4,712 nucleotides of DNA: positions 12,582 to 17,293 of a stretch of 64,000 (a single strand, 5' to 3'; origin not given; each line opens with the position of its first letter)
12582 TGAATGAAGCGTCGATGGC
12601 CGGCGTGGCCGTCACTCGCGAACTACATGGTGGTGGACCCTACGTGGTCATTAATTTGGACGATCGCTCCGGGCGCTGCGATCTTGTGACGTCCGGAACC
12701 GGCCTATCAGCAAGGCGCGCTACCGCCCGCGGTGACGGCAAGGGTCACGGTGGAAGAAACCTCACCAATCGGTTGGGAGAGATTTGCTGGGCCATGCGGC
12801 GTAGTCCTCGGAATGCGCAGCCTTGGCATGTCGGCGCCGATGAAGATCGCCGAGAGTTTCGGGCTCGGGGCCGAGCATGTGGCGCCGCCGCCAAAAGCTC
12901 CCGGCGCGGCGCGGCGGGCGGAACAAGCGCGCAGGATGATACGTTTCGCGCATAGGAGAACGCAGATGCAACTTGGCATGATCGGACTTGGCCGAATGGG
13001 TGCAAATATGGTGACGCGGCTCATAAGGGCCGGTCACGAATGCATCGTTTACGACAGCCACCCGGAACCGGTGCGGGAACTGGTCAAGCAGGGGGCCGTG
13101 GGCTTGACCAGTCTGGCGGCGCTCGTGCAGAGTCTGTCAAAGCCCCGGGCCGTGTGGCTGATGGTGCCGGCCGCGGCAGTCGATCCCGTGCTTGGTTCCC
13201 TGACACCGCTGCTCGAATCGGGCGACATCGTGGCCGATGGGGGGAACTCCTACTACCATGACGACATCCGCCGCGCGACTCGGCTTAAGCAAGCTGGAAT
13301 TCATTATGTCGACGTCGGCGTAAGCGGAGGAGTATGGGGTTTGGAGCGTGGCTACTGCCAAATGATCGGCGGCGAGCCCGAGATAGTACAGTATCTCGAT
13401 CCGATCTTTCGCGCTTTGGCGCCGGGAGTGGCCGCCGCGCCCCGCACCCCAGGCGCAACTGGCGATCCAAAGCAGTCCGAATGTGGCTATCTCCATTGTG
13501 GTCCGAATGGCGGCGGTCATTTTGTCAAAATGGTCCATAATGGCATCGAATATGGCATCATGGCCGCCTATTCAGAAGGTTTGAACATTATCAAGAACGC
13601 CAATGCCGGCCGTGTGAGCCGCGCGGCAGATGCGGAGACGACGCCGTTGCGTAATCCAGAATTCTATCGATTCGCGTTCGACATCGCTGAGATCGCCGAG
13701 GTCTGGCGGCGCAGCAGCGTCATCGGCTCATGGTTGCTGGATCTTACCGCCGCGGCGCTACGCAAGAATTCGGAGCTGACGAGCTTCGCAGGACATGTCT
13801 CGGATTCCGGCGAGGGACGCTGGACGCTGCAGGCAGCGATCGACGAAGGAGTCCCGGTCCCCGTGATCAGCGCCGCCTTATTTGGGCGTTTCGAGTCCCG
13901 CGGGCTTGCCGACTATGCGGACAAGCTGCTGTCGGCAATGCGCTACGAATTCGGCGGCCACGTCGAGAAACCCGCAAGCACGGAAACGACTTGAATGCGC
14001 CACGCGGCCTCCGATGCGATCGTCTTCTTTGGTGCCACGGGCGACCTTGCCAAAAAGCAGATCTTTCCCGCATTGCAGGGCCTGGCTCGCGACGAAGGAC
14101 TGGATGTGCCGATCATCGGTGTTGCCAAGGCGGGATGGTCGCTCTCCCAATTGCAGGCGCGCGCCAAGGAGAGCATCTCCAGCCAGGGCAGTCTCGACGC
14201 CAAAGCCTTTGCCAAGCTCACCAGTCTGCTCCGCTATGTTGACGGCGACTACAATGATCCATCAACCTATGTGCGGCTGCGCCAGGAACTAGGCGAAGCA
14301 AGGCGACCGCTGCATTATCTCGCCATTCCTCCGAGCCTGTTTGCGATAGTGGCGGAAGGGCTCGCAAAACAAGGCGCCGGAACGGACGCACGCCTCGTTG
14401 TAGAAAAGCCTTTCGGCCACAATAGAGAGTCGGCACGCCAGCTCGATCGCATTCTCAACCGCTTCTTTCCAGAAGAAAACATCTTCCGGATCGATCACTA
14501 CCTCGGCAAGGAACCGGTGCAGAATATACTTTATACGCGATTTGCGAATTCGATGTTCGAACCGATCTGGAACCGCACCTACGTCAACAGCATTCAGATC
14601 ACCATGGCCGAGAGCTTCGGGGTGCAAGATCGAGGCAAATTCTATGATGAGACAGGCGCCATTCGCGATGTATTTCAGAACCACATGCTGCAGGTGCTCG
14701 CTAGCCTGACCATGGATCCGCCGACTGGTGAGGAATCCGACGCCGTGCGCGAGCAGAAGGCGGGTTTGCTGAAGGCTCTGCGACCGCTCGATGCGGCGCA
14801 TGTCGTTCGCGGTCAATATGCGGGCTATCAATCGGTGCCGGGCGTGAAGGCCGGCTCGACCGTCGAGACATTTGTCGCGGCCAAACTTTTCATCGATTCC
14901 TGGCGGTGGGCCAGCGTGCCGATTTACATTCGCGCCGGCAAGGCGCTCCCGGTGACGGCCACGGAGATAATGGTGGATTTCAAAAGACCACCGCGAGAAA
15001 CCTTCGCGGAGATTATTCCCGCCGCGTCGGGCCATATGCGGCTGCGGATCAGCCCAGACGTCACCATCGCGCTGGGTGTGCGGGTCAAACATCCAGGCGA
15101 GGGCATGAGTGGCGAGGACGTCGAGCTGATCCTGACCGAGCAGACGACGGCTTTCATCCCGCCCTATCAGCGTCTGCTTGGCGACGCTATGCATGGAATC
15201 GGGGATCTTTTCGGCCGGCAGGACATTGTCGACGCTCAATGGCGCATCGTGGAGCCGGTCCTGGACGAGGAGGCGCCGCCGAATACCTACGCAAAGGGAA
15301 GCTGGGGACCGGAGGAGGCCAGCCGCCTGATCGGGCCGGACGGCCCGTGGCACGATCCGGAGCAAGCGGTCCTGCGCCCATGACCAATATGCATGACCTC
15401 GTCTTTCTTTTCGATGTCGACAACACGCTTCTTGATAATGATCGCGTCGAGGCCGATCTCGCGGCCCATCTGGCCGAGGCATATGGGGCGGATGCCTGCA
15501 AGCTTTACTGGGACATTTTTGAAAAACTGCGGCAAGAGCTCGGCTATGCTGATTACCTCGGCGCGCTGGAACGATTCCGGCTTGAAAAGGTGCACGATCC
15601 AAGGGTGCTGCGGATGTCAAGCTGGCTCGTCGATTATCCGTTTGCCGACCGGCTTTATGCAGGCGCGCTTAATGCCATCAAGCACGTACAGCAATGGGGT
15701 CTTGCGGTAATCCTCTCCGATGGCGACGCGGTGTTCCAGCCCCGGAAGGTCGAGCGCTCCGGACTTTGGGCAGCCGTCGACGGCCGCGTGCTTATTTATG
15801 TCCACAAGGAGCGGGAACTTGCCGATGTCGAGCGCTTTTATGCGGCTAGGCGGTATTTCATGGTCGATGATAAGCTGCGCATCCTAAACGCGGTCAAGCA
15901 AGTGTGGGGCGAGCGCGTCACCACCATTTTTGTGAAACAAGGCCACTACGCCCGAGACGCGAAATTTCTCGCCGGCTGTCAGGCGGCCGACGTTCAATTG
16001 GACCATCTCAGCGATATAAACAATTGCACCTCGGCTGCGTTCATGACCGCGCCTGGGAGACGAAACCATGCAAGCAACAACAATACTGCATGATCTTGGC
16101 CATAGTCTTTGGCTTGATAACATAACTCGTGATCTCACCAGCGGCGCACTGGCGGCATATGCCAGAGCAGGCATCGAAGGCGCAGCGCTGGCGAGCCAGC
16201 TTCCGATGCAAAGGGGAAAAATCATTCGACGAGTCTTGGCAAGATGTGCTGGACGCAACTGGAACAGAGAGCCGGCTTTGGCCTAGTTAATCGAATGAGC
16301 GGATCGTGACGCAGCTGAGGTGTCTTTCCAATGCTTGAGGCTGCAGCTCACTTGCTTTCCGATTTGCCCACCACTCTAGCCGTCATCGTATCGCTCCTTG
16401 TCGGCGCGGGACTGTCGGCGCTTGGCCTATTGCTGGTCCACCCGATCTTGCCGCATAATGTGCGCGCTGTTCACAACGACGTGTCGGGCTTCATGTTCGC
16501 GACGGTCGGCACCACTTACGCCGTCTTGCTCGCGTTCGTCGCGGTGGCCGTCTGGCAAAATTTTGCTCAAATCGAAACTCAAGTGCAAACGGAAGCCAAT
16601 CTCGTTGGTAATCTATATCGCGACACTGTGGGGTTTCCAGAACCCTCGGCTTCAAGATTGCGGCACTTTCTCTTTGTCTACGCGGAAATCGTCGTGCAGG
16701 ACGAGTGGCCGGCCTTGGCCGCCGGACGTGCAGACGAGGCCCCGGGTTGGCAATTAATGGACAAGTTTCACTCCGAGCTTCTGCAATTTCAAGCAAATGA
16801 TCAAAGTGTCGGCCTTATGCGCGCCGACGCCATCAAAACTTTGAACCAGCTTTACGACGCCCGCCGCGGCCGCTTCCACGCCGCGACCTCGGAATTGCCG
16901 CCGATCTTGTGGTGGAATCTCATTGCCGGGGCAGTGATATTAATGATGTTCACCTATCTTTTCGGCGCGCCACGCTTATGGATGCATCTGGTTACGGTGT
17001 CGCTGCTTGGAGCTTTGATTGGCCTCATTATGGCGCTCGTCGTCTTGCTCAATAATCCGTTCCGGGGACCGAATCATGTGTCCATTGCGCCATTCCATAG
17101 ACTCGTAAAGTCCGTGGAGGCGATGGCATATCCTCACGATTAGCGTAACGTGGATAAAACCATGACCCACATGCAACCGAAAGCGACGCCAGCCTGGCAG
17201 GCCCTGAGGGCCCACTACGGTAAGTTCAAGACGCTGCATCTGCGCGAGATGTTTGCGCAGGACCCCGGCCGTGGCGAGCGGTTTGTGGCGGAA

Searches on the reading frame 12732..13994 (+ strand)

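Call 24: search_protein_families(library=pfam, proteins=[window:12732-13994:+], max_evalue=0.001)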
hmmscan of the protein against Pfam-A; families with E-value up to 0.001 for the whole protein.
window:12732-13994:+ (420 aa): 5 families
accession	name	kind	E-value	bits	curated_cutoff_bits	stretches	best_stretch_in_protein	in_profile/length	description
PF03446.21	NAD_binding_2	-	1.7e-38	132.6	21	1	81-232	2-155/161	NAD binding domain of 6-phosphogluconate dehydrogenase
PF00393.24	6PGD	-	1e-18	68.2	27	2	262-291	1-30/290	6-phosphogluconate dehydrogenase, C-terminal domain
PF03807.23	F420_oxidored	-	1.6e-07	32.2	21.6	1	81-167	2-88/94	NADP oxidoreductase coenzyme F420-dependent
PF22613.1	Transketolase_C_1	-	3.1e-05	24.6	27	1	2-43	68-110/113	Transketolase-like TK C-terminal domain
PF02826.25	2-Hacid_dh_C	-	0.00011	22.1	25.1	1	69-132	27-89/178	D-isomer specific 2-hydroxyacid dehydrogenase, NAD binding domain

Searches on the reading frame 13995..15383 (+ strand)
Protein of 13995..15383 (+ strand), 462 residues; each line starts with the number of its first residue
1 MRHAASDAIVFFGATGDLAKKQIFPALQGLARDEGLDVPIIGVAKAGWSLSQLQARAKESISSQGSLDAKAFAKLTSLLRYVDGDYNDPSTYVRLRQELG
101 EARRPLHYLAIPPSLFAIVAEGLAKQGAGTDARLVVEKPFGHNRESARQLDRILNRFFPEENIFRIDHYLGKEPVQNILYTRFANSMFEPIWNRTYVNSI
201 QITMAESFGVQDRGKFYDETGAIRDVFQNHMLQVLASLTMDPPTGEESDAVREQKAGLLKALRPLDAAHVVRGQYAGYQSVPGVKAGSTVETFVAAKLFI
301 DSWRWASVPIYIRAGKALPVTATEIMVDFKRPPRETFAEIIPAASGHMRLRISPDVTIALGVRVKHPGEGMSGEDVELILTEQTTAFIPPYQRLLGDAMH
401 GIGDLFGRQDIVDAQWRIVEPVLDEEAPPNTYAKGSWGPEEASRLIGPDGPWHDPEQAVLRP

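Call 24: search_protein_families(library=pfam, proteins=[window:13995-15383:+], max_evalue=0.001)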
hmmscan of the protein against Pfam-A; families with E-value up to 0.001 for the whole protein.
window:13995-15383:+ (462 aa): 2 families
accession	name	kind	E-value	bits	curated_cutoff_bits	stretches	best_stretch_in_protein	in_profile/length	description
PF02781.21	G6PD_C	-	1.2e-88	297.5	27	1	180-450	2-292/296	Glucose-6-phosphate dehydrogenase, C-terminal domain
PF00479.28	G6PD_N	-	2.8e-47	162.2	22.1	1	10-177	1-183/183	Glucose-6-phosphate dehydrogenase, NAD binding domain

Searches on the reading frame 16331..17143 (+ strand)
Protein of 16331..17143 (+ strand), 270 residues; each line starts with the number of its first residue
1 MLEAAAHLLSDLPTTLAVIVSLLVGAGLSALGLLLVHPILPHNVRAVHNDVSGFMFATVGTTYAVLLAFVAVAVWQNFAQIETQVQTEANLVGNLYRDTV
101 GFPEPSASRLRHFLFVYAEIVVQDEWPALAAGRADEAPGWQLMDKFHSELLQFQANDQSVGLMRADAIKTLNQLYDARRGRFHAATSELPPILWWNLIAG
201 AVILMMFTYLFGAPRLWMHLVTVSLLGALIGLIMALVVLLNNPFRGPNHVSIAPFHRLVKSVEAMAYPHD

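Call 24: search_protein_families(library=pfam, proteins=[window:16331-17143:+], max_evalue=0.001)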
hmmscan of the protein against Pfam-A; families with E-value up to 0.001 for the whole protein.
window:16331-17143:+ (270 aa): 1 family
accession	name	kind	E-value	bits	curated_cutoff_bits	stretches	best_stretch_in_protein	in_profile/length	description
PF14023.12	Bestrophin-like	-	3.6e-62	210.4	32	1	27-255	5-232/232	Bestrophin-like domain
